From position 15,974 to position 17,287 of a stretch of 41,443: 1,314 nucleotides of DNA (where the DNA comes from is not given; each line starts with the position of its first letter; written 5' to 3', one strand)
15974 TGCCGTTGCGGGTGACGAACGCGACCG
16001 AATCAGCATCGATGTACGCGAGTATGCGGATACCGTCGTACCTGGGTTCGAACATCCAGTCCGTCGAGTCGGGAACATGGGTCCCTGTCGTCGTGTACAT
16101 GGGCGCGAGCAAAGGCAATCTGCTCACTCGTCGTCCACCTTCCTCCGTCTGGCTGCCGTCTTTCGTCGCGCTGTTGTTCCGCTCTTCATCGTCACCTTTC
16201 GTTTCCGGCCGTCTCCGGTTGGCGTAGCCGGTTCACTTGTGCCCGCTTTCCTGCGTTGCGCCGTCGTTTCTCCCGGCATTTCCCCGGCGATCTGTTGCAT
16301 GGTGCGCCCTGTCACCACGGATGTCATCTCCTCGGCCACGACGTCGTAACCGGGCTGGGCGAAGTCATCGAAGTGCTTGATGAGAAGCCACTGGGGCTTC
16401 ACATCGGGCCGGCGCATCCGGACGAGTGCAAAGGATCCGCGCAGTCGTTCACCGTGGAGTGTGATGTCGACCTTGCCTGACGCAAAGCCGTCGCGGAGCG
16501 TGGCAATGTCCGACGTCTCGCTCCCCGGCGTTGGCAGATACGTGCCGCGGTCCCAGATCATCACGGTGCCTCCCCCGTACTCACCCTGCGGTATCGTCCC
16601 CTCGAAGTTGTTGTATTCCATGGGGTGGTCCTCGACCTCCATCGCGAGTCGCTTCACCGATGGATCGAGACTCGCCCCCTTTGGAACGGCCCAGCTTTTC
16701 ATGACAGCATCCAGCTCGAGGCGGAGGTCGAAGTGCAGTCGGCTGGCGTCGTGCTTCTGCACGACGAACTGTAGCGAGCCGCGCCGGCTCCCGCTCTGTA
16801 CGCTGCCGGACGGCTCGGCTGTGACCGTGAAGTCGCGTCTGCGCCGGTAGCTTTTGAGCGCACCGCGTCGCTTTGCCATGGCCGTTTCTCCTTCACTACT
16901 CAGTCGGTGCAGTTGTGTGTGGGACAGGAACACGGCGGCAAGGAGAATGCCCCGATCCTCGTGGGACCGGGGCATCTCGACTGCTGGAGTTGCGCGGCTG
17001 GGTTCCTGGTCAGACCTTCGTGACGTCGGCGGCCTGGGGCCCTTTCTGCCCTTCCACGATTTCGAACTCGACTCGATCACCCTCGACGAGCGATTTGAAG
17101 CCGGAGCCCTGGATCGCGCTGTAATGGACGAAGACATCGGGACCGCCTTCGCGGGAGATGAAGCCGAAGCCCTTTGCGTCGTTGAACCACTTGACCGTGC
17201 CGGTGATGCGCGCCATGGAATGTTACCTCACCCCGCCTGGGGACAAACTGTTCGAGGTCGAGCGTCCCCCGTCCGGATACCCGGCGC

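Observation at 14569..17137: Split NHEJ LigD locus: intact PE and Pol modules flank a decayed ligase domain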

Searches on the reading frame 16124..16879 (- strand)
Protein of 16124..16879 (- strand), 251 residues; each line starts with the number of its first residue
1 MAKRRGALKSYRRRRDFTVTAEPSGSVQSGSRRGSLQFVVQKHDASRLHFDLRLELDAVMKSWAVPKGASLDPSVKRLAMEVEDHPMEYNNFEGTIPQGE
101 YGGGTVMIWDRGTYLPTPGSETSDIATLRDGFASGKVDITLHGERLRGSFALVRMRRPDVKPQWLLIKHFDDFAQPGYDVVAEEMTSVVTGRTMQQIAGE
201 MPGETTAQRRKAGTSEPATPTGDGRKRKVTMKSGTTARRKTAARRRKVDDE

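Call 31: find_homologous_proteins(query=window:16124-16879:-, max_evalue=1e-20)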
Query window:16124-16879:- (251 aa): 7995 proteins with E <= 1e-20 among 8000 candidates; the best 120 are listed.
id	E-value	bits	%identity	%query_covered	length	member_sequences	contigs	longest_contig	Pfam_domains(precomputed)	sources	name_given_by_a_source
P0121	1.5e-162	557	100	100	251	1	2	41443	PF13298.13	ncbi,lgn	ncbi:MAG: DNA polymerase ligase N-terminal domain-containing protein [Gemmatimonadaceae bacterium]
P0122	3.9e-93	329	70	83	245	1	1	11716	PF13298.13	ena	-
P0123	5.7e-93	329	69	84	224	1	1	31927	PF13298.13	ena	-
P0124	3.1e-91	323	-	-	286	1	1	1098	PF13298.13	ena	-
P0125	4.0e-81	290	69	78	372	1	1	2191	PF01068.27,PF13298.13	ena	-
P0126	1.8e-80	288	67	78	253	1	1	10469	PF13298.13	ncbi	-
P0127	2.1e-80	288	66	80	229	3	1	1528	PF13298.13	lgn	-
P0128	4.5e-80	287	62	86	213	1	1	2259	PF13298.13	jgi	jgi:bifunctional non-homologous end joining protein LigD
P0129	1.5e-79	285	65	79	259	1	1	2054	PF13298.13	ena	-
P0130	3.9e-79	284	61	96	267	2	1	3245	PF13298.13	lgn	-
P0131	5.4e-79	283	58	95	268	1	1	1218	PF13298.13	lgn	-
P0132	6.8e-79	283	64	77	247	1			PF13298.13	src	-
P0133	7.9e-79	283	64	84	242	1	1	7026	PF13298.13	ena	-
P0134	1.2e-78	282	69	78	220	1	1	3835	PF13298.13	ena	-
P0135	1.5e-78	282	63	84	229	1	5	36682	PF13298.13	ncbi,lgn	-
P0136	2.2e-78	281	58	95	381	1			PF01068.27,PF13298.13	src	-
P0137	4.7e-78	280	66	76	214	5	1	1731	PF13298.13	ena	-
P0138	4.8e-78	280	67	76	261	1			PF13298.13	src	-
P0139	7.2e-78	279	65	79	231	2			PF13298.13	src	-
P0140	7.9e-78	279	67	76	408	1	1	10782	PF01068.27,PF13298.13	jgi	jgi:bifunctional non-homologous end joining protein LigD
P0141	1.1e-77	279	62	84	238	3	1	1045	PF13298.13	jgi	jgi:bifunctional non-homologous end joining protein LigD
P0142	1.6e-77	278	59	95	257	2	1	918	PF13298.13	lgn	-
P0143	1.8e-77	278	67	78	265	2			PF13298.13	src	-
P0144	2.0e-77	278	58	97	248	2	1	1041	PF13298.13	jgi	jgi:bifunctional non-homologous end joining protein LigD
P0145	2.4e-77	278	65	76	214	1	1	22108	PF13298.13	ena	-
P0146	2.5e-77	278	56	96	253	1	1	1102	PF13298.13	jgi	jgi:bifunctional non-homologous end joining protein LigD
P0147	2.6e-77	278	57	93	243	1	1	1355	PF13298.13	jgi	jgi:bifunctional non-homologous end joining protein LigD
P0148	4.1e-77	277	66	76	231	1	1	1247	PF13298.13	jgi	jgi:bifunctional non-homologous end joining protein LigD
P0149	6.4e-77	276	66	76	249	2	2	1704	PF13298.13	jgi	jgi:bifunctional non-homologous end joining protein LigD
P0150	6.4e-77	276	60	83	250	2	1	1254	PF13298.13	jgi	jgi:bifunctional non-homologous end joining protein LigD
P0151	7.9e-77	276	65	79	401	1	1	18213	PF01068.27,PF13298.13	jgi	-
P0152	8.5e-77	276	58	95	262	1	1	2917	PF13298.13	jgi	jgi:bifunctional non-homologous end joining protein LigD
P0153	9.2e-77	276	68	76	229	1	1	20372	PF13298.13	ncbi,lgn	ncbi:MAG: DNA polymerase ligase N-terminal domain-containing protein [Gemmatimonadales bacterium]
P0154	9.3e-77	276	66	78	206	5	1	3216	PF13298.13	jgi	jgi:bifunctional non-homologous end joining protein LigD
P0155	9.8e-77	276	64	84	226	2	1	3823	PF13298.13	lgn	-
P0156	1.0e-76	276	68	76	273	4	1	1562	PF13298.13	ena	-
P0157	1.1e-76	276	65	78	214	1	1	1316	PF13298.13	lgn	-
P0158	1.2e-76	276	65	79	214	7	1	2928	PF13298.13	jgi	jgi:bifunctional non-homologous end joining protein LigD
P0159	1.2e-76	276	66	77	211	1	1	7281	PF13298.13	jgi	-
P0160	1.8e-76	275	61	78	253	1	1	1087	PF13298.13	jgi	jgi:bifunctional non-homologous end joining protein LigD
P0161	1.8e-76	275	66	78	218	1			PF13298.13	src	-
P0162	1.9e-76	275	64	76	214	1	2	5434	PF13298.13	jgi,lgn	jgi:bifunctional non-homologous end joining protein LigD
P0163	2.3e-76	275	65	77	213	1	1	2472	PF13298.13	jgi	jgi:bifunctional non-homologous end joining protein LigD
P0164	2.3e-76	275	66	76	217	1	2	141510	PF13298.13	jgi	jgi:bifunctional non-homologous end joining protein LigD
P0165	2.4e-76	275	65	78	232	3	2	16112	PF13298.13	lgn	-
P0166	2.4e-76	274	65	77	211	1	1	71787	PF13298.13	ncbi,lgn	-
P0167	2.7e-76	274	66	75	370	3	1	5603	PF01068.27,PF13298.13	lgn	-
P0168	3.2e-76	274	65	77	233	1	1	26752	PF13298.13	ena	-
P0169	3.5e-76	274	65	76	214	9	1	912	PF13298.13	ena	-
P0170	3.6e-76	274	65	77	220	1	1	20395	PF13298.13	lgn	-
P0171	3.8e-76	274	65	76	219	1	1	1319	PF13298.13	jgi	jgi:bifunctional non-homologous end joining protein LigD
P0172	3.9e-76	274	62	80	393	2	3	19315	PF01068.27,PF13298.13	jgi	jgi:bifunctional non-homologous end joining protein LigD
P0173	4.0e-76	274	68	77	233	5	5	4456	PF13298.13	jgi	jgi:bifunctional non-homologous end joining protein LigD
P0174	4.2e-76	274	66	76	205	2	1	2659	PF13298.13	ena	-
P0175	5.5e-76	273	58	95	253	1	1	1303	PF13298.13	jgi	jgi:bifunctional non-homologous end joining protein LigD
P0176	5.5e-76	273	66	76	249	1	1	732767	PF13298.13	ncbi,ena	-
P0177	5.5e-76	273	61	84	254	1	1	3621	PF13298.13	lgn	-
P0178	6.1e-76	273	58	95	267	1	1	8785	PF13298.13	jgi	jgi:bifunctional non-homologous end joining protein LigD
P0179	6.9e-76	273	61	85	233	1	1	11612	PF13298.13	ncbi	-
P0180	7.5e-76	273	57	94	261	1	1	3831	PF13298.13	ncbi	ncbi:MAG: DNA polymerase ligase N-terminal domain-containing protein, partial [Gemmatimonadaceae bac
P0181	7.6e-76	273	64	79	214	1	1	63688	PF13298.13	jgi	-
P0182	7.8e-76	273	61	86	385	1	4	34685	PF01068.27,PF13298.13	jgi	jgi:bifunctional non-homologous end joining protein LigD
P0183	8.5e-76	273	65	76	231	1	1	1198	PF13298.13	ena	-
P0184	9.0e-76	273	64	78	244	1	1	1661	PF13298.13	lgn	-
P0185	9.2e-76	273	65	77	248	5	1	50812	PF13298.13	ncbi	-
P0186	1.1e-75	272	66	76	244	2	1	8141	PF13298.13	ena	-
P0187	1.1e-75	272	66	76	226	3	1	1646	PF13298.13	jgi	jgi:bifunctional non-homologous end joining protein LigD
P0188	1.1e-75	272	66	76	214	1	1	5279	PF13298.13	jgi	-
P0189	1.1e-75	272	65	78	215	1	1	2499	PF13298.13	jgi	jgi:bifunctional non-homologous end joining protein LigD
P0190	1.2e-75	272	65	79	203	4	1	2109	PF13298.13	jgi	-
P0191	1.2e-75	272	66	75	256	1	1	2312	PF13298.13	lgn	-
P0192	1.2e-75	272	64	78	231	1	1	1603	PF13298.13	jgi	jgi:bifunctional non-homologous end joining protein LigD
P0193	1.2e-75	272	65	79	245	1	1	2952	PF13298.13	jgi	jgi:bifunctional non-homologous end joining protein LigD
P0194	1.2e-75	272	60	84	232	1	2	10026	PF13298.13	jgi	jgi:bifunctional non-homologous end joining protein LigD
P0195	1.2e-75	272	65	76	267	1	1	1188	PF13298.13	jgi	jgi:bifunctional non-homologous end joining protein LigD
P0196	1.3e-75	272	64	80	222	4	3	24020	PF13298.13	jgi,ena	jgi:bifunctional non-homologous end joining protein LigD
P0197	1.3e-75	272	66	78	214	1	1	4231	PF13298.13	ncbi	-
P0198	1.4e-75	272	63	76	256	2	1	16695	PF13298.13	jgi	jgi:bifunctional non-homologous end joining protein LigD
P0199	1.4e-75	272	66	78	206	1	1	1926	PF13298.13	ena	-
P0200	1.5e-75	272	65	79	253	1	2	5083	PF13298.13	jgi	jgi:bifunctional non-homologous end joining protein LigD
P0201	1.5e-75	272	65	76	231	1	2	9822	PF13298.13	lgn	-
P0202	1.5e-75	272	57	97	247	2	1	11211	PF13298.13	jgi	jgi:bifunctional non-homologous end joining protein LigD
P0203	1.6e-75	272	57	97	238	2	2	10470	PF13298.13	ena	-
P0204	1.7e-75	272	65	76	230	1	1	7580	PF13298.13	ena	-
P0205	1.9e-75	272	66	78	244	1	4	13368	PF13298.13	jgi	jgi:bifunctional non-homologous end joining protein LigD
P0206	1.9e-75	272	61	88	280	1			PF13298.13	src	-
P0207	1.9e-75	272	68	77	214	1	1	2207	PF13298.13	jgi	jgi:bifunctional non-homologous end joining protein LigD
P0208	2.0e-75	272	65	76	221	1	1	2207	PF13298.13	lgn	-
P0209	2.0e-75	271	65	76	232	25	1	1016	PF13298.13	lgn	-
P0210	2.1e-75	271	56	95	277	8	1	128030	PF13298.13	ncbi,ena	-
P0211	2.1e-75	271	63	78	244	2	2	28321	PF13298.13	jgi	jgi:bifunctional non-homologous end joining protein LigD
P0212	2.5e-75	271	65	78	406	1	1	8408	PF01068.27,PF13298.13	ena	-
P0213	2.6e-75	271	65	79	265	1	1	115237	PF13298.13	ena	-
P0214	2.6e-75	271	65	77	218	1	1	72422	PF13298.13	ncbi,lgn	-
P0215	2.6e-75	271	58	90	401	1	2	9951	PF01068.27,PF13298.13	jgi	jgi:bifunctional non-homologous end joining protein LigD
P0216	2.6e-75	271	56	98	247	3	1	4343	PF13298.13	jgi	jgi:bifunctional non-homologous end joining protein LigD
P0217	2.9e-75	271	63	78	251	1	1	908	PF13298.13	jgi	jgi:bifunctional non-homologous end joining protein LigD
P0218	2.9e-75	271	58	95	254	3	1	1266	PF13298.13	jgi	jgi:bifunctional non-homologous end joining protein LigD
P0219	2.9e-75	271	63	83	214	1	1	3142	PF13298.13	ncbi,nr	ncbi:MAG TPA: DNA polymerase ligase N-terminal domain-containing protein [Gemmatimonadales bacterium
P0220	2.9e-75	271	66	77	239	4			PF13298.13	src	-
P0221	3.0e-75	271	65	77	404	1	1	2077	PF01068.27,PF13298.13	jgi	jgi:bifunctional non-homologous end joining protein LigD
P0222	3.4e-75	271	57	96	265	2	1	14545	PF13298.13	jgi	jgi:bifunctional non-homologous end joining protein LigD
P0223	3.4e-75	271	64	76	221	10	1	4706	PF13298.13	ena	-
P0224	3.4e-75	271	66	76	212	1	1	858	PF13298.13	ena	-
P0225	3.5e-75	271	57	96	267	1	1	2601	PF13298.13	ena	-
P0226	3.5e-75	271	65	78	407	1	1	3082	PF01068.27,PF13298.13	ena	-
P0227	3.5e-75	271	58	94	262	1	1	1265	PF13298.13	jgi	jgi:bifunctional non-homologous end joining protein LigD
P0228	3.6e-75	271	62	81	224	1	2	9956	PF13298.13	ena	-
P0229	3.6e-75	271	65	76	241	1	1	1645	PF13298.13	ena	-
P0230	3.9e-75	271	65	77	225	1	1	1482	PF13298.13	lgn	-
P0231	4.2e-75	270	68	76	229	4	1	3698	PF13298.13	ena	-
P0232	4.2e-75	270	65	78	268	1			PF13298.13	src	-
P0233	4.3e-75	270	64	78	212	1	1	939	PF13298.13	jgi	jgi:bifunctional non-homologous end joining protein LigD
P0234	4.3e-75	270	66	79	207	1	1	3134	PF13298.13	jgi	jgi:bifunctional non-homologous end joining protein LigD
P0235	4.6e-75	270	59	84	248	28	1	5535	PF13298.13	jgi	-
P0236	4.6e-75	270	65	78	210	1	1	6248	PF13298.13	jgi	jgi:bifunctional non-homologous end joining protein LigD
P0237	4.7e-75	270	63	78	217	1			PF13298.13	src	-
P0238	4.7e-75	270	67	76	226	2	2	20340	PF13298.13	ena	-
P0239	5.2e-75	270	63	81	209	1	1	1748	PF13298.13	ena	-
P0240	5.3e-75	270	57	95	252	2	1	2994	PF13298.13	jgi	jgi:bifunctional non-homologous end joining protein LigD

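Call 32: find_encoding_contigs(protein=P0121, flank=3000, max_places=6)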
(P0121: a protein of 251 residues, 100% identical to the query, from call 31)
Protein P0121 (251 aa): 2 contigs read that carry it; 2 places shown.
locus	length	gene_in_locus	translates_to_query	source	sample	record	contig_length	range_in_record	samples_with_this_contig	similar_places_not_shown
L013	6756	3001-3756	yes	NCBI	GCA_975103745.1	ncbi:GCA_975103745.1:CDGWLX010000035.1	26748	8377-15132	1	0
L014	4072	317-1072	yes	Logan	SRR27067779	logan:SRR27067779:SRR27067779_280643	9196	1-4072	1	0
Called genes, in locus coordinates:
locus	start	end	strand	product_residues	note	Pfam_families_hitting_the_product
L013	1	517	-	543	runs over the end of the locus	PF00515:TPR_1 (faint), PF07719:TPR_2 (faint), PF13176:TPR_7 (faint), PF13424:TPR_12, PF17874:TPR_MalT (weak), PF13424:TPR_12, PF13487:HD_5, PF01966:HD, +3 more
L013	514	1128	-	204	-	-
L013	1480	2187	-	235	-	-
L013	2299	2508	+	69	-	-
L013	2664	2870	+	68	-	PF00313:CSD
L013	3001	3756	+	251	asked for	PF13298:LigD_N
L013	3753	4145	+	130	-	PF01068:DNA_ligase_A_M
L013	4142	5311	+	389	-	PF04679:DNA_ligase_A_C, PF21686:LigD_Prim-Pol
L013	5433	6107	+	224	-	PF00877:NLPC_P60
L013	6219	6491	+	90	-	-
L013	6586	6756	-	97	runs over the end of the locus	-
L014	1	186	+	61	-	?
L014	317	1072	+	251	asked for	PF13298:LigD_N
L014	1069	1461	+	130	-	PF01068:DNA_ligase_A_M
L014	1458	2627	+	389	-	PF04679:DNA_ligase_A_C, PF21686:LigD_Prim-Pol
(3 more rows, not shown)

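Call 55: search_solved_structures(query=window:16124-16879:-, max_evalue=0.001, show_alignments=2)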
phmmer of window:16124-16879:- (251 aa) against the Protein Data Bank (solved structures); distinct sequences matched with E-value up to 0.001: 5.
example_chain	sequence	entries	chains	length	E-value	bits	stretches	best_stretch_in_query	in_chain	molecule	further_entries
2lj6_A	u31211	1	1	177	4.2e-49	170.5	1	8-175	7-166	Probable ATP-dependent DNA ligase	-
5dmp_A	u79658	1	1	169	5.5e-48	166.9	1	38-200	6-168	Uncharacterized protein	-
3n9b_A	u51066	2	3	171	1.7e-46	162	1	20-194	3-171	Probable ATP-dependent DNA ligase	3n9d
3p43_A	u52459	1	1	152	5e-35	124.4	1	8-168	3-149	Putative uncharacterized protein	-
3p4h_A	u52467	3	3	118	1.8e-27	99.7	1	37-117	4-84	ATP-dependent DNA ligase, N-terminal domain protein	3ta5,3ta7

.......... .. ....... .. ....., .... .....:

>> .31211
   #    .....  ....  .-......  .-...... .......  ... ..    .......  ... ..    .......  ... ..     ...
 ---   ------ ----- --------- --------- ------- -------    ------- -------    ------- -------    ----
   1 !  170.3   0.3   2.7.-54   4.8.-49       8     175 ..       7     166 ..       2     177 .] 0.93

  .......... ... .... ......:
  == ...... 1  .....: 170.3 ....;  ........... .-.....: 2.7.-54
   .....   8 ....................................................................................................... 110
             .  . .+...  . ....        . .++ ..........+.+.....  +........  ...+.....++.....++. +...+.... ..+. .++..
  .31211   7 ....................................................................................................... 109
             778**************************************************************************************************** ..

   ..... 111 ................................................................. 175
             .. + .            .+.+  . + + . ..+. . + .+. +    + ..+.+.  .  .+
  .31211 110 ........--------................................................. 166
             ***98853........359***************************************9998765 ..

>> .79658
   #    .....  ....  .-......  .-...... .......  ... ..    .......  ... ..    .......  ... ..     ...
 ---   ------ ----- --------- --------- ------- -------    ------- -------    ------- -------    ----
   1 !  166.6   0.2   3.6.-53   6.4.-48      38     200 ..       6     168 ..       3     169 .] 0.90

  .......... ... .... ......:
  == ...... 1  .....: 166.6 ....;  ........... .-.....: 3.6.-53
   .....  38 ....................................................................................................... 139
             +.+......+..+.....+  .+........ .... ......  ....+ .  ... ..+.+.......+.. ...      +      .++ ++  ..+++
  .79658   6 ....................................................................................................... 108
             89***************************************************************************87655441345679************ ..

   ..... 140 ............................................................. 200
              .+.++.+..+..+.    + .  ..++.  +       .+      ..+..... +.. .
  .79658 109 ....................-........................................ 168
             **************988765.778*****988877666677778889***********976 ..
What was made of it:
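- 16124..16879 (-): Stand-alone LigD-type 3'-phosphoesterase (PE), 251 aa, intact. It has a GGAG Shine-Dalgarno 9 nt before the ATG and a Lys/Arg-rich C-terminal tail. E = 4e-49 to P. aeruginosa LigD PE 2LJ6, with active-site positions identical (call 55).
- On LigD 3'-phosphoesterase (TIGR02777 / PF13298): All are identical in the alignment to 2LJ6 (call 55).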

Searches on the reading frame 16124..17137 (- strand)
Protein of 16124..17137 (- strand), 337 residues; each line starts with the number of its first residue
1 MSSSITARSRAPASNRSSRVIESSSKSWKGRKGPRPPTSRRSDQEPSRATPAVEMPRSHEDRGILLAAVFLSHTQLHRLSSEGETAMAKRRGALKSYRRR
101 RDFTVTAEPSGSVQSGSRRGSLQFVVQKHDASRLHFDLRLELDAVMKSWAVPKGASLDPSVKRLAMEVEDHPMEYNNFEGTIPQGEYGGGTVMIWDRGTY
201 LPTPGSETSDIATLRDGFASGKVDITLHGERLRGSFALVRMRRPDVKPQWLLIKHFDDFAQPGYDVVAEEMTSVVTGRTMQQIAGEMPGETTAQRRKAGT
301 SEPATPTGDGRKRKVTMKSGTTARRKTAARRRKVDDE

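Call 3: search_protein_families(library=pfam, proteins=[window:16124-17137:-], max_evalue=0.01)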
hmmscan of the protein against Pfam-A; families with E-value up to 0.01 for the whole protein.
window:16124-17137:- (337 aa): 1 family
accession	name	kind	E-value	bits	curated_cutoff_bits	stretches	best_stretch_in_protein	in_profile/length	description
PF13298.12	LigD_N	-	2.2e-43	147.2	31.1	1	127-240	1-107/107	DNA Ligase D 3'-phosphoesterase domain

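Call 4: search_protein_families(library=ncbifam, proteins=[window:16124-17137:-], max_evalue=0.01)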
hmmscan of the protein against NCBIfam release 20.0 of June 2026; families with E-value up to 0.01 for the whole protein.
window:16124-17137:- (337 aa): 3 families
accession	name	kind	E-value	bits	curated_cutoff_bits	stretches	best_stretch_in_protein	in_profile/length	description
NF004628.0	PRK05972.1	subfamily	6.9e-80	269.3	895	1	92-324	4-232/870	ATP-dependent DNA ligase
TIGR02777.1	LigD_PE_dom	equivalog_domain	1.2e-62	210.4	144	1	94-257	1-155/156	DNA ligase D, 3'-phosphoesterase domain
NF007210.0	PRK09632.1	equivalog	3.9e-48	164.3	989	1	85-270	292-448/781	ATP-dependent DNA ligase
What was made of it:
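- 16124..16879 (-): PF13298 and TIGR02777 above cutoff (calls 3, 4).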
